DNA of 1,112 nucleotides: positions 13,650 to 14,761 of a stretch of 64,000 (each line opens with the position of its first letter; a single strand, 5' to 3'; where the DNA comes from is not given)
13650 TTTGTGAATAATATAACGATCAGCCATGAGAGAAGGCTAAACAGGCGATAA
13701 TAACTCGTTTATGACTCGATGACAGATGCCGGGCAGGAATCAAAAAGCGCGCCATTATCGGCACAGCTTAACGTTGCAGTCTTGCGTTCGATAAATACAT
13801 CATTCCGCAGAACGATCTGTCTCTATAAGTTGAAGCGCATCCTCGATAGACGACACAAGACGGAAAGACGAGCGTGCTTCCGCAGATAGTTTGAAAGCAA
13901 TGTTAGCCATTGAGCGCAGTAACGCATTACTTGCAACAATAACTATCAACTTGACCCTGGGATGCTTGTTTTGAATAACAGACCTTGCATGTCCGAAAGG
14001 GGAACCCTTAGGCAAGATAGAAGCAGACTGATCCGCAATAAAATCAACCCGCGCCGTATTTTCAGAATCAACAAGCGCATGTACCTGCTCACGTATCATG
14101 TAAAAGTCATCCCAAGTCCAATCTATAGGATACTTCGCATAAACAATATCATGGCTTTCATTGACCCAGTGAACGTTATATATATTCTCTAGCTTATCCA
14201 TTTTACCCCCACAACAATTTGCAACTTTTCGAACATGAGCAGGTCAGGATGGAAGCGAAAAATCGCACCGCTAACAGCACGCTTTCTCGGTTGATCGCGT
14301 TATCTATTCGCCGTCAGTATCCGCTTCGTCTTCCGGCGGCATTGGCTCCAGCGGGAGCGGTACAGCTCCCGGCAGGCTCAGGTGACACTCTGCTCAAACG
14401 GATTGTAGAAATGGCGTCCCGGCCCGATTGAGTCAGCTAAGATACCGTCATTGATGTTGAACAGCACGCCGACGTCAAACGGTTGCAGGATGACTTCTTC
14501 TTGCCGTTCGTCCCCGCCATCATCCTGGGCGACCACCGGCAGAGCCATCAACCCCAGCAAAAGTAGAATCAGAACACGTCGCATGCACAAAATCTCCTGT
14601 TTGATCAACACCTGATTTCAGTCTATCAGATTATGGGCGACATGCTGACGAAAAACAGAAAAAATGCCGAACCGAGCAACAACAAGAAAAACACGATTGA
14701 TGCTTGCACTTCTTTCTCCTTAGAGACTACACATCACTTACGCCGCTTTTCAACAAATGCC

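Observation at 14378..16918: Tandem Roadblock/LC7-like paralogs clustered with small membrane and secreted proteins, no obvious GTPase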

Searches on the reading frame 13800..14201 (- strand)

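Call 4: search_protein_families(library=pfam, max_evalue=10, proteins=[window:13800-14201:-])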
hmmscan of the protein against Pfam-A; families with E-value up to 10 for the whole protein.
window:13800-14201:- (133 aa): 0 families

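Call 51: search_protein_families(library=ncbifam, proteins=[window:13800-14201:-], max_evalue=1)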
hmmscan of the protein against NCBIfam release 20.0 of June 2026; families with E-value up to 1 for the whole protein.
window:13800-14201:- (133 aa): 1 family
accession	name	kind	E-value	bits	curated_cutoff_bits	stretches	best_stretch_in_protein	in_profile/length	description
NF035929.1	lectin_1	subfamily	0.24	9.6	800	1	10-65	345-399/886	lectin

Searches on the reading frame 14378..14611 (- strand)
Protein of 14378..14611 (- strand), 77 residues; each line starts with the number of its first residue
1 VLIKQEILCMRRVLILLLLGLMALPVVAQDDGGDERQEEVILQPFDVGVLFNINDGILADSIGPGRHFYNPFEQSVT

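Call 4: search_protein_families(library=pfam, max_evalue=10, proteins=[window:14378-14611:-])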
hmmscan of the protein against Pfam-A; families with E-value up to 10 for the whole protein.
window:14378-14611:- (77 aa): 1 family
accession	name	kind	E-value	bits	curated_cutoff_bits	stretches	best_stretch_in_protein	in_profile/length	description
PF01145.31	Band_7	-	0.12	12.9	23.6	1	44-77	5-36/176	SPFH domain / Band 7 family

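Call 51: search_protein_families(library=ncbifam, proteins=[window:14378-14584:-], max_evalue=1)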
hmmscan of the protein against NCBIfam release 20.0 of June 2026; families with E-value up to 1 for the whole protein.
window:14378-14584:- (68 aa): 0 families
